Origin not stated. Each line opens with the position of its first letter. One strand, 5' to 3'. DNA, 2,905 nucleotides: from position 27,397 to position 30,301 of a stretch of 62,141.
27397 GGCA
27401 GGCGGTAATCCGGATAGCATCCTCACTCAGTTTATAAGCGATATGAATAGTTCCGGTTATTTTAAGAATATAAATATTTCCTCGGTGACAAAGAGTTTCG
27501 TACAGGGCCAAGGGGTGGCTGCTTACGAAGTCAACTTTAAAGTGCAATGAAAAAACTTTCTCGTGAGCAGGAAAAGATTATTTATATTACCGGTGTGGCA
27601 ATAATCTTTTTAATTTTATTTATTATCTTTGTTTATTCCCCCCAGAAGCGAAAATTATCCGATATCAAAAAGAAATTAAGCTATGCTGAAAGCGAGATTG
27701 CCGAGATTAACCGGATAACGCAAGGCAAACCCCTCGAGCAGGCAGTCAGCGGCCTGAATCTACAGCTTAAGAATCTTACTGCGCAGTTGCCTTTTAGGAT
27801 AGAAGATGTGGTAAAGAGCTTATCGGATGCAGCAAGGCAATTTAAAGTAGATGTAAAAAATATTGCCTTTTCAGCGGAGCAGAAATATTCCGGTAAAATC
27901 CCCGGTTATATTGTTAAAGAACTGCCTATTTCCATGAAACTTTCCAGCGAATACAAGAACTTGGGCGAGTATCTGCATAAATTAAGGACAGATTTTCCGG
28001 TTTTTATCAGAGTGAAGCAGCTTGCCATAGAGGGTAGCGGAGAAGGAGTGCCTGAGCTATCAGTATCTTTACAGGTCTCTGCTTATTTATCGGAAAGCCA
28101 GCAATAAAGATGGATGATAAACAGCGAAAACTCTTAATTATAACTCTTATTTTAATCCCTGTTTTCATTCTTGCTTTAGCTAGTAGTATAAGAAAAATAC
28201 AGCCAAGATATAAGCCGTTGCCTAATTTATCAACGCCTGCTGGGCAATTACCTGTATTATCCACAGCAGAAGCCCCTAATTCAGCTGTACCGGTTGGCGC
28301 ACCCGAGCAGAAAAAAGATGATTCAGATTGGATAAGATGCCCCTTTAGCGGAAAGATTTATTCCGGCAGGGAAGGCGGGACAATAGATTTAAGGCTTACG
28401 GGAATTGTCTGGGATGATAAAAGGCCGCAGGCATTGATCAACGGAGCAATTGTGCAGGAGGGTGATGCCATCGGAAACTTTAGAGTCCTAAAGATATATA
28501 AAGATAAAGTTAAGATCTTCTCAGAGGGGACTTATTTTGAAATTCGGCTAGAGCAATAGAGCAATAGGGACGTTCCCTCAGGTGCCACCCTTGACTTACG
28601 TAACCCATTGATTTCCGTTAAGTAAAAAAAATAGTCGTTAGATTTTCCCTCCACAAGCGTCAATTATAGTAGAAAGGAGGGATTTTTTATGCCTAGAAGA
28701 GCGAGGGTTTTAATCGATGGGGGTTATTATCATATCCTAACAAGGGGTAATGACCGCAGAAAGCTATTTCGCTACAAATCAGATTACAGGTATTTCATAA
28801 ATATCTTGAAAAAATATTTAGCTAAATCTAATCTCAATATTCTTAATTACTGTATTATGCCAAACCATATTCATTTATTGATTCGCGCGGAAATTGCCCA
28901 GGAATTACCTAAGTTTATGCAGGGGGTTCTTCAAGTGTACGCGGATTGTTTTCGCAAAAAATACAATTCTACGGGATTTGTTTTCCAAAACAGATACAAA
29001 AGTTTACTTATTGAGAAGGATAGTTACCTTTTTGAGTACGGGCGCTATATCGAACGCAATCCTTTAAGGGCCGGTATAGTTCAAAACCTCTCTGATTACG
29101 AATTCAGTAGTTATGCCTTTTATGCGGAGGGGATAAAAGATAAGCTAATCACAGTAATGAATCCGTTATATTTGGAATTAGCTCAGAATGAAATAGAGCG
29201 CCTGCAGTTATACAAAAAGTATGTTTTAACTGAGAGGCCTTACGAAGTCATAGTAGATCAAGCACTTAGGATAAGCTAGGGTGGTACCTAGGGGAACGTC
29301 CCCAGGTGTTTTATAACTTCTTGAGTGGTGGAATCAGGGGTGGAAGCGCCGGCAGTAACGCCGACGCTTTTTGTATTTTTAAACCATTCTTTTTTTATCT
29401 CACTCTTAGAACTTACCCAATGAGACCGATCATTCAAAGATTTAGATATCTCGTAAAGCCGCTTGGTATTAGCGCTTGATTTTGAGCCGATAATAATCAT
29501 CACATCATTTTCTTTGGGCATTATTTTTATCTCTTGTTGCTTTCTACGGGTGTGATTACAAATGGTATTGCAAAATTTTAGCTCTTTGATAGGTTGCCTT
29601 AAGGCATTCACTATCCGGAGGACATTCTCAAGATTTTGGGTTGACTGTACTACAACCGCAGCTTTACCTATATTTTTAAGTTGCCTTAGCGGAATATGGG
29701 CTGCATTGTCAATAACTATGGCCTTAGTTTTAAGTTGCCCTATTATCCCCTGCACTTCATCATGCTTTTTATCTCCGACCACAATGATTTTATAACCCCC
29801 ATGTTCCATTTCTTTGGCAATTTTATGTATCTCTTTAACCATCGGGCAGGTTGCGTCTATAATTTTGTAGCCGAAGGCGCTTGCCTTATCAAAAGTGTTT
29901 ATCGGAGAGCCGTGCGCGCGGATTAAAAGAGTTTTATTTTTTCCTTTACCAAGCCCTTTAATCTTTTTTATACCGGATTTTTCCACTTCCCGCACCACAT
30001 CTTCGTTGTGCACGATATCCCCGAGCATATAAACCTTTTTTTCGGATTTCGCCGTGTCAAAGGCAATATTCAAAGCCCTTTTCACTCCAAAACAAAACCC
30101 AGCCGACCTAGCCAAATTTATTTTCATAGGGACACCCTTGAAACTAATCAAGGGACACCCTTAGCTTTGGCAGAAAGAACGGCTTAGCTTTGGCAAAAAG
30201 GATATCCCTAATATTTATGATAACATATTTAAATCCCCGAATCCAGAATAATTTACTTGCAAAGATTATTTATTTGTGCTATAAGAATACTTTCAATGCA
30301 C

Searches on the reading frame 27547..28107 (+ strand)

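Call 50: search_protein_families(library=pfam, proteins=[window:27547-28107:+], max_evalue=0.00001)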
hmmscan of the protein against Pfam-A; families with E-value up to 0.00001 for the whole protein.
window:27547-28107:+ (186 aa): 1 family
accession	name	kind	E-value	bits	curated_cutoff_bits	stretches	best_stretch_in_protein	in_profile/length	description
PF04350.18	PilO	-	1.3e-06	29.1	22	1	62-180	27-141/145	Pilus assembly protein, PilO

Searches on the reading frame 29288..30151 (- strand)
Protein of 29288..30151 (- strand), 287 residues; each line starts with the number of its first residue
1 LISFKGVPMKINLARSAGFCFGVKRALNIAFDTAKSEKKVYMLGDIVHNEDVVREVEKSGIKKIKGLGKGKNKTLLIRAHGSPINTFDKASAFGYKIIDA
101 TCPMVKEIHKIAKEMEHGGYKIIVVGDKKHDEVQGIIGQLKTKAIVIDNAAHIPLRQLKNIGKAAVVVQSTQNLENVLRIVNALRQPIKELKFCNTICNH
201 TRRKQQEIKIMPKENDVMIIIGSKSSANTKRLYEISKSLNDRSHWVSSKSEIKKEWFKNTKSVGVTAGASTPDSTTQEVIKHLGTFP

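Call 86: search_protein_families(library=pfam, proteins=[window:29288-30151:-], max_evalue=0.00001)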
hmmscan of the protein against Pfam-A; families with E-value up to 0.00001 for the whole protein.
window:29288-30151:- (287 aa): 1 family
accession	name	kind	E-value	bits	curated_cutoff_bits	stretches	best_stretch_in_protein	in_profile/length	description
PF02401.23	LYTB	-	5.5e-87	291.9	24.5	1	11-283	1-266/267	LytB protein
